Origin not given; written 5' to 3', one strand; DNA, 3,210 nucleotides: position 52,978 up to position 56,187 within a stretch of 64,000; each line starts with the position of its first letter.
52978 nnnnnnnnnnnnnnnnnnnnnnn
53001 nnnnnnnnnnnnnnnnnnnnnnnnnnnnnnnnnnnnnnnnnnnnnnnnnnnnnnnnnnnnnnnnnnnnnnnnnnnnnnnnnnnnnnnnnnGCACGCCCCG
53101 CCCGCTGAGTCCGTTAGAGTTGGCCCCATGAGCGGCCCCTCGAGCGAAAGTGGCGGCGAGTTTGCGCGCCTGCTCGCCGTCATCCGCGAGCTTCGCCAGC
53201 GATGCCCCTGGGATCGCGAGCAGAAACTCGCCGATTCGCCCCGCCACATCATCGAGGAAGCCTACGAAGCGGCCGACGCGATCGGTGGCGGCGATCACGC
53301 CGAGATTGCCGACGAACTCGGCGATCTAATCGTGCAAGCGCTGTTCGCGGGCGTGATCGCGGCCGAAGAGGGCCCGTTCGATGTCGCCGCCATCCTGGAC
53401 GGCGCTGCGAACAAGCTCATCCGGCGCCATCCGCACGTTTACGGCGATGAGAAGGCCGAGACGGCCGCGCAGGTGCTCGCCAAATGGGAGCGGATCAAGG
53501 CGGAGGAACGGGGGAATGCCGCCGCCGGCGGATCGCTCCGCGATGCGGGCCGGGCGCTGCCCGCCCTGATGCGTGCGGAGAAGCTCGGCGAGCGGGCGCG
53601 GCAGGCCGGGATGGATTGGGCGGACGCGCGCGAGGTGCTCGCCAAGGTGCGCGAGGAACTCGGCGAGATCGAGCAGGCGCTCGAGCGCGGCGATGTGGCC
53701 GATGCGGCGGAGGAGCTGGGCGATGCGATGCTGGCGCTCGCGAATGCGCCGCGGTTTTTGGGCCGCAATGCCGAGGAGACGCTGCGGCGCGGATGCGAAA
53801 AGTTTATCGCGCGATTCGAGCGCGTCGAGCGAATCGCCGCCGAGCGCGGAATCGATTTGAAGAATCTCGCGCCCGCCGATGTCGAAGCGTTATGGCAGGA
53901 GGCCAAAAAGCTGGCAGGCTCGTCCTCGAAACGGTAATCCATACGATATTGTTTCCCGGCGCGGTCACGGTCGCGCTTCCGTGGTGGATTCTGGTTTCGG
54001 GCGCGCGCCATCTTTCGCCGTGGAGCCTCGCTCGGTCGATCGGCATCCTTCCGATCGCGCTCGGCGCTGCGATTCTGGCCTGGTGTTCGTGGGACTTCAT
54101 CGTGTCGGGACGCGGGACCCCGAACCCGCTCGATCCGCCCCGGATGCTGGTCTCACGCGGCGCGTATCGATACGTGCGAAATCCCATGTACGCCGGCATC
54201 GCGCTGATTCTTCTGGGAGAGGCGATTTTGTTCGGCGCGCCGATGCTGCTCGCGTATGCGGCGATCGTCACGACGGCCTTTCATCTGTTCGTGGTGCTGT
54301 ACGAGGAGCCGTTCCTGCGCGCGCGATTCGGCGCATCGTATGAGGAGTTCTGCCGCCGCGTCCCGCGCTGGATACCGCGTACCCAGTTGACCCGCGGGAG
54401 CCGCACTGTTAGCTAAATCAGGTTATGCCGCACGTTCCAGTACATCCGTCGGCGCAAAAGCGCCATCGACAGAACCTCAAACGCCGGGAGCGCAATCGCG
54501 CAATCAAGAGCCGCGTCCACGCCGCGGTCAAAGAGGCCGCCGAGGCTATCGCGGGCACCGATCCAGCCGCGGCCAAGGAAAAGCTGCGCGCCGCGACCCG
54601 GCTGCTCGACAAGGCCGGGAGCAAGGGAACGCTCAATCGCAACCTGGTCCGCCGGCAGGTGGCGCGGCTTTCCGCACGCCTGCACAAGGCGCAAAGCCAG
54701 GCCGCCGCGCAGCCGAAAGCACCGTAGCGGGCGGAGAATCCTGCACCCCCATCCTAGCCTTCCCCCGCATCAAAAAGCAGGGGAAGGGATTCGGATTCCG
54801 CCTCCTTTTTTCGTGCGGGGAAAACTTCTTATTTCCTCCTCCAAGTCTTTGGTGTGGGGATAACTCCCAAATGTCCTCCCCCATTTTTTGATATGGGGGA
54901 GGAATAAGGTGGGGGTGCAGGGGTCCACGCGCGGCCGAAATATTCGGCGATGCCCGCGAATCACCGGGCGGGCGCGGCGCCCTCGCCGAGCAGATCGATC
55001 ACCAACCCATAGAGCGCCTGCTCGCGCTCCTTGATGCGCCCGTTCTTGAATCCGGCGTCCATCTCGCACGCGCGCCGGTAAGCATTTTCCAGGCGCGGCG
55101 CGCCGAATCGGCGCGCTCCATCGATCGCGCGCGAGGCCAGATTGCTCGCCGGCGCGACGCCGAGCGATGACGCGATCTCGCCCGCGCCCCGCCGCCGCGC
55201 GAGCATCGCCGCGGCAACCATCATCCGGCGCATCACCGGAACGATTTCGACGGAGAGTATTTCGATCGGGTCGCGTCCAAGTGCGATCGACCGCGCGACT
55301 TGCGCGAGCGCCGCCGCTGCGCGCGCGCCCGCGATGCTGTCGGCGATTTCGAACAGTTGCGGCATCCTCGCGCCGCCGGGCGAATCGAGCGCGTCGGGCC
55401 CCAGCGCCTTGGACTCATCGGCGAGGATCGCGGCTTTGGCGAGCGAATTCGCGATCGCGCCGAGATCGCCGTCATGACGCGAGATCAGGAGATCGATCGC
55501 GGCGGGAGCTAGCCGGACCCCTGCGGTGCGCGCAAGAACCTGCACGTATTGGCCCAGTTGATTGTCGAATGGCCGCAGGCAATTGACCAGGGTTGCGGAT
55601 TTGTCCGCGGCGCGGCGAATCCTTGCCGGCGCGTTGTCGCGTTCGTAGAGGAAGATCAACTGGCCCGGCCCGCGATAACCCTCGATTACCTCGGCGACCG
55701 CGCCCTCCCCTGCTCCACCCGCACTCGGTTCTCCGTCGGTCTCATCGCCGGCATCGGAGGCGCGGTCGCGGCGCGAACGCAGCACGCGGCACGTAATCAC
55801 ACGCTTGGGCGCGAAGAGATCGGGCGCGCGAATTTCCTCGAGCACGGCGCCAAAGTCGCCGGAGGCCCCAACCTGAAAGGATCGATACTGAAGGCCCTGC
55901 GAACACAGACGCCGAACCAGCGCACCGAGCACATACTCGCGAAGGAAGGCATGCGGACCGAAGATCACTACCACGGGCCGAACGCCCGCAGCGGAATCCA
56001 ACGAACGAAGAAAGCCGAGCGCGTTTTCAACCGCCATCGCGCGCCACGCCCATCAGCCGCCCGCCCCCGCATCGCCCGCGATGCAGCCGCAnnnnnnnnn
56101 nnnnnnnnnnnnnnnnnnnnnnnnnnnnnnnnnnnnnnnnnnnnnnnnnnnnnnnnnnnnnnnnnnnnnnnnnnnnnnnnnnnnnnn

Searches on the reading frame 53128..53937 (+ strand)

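Call 13: search_protein_families(library=pfam, proteins=[window:53128-53937:+], max_evalue=0.001)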
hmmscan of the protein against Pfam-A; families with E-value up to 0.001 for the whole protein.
window:53128-53937:+ (269 aa): 2 families
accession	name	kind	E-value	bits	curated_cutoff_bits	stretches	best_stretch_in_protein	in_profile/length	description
PF03819.22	MazG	-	8.7e-26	90.5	22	2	39-104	8-73/74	MazG nucleotide pyrophosphohydrolase domain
PF01503.22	PRA-PH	-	2.5e-08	34.6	21.3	0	35-72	25-65/86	Phosphoribosyl-ATP pyrophosphohydrolase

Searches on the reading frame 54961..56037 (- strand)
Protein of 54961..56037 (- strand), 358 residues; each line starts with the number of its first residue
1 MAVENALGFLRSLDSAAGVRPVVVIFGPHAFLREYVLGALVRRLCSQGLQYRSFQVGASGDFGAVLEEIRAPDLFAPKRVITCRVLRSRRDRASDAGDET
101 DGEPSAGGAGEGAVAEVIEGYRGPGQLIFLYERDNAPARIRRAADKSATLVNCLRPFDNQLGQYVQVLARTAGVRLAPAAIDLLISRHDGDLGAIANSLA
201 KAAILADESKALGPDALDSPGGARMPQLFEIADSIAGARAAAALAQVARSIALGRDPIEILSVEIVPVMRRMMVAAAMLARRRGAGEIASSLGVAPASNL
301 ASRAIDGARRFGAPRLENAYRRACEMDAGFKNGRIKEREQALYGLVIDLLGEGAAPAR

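Call 13: search_protein_families(library=pfam, proteins=[window:54961-56037:-], max_evalue=0.001)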
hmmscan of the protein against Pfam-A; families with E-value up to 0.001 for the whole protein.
window:54961-56037:- (358 aa): 1 family
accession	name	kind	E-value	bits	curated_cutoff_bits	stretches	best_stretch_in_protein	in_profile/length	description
PF21694.2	DNA_pol3_delta_C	-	7.9e-09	36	27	1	228-338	4-111/121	DNA polymerase III delta subunit, C-terminal domain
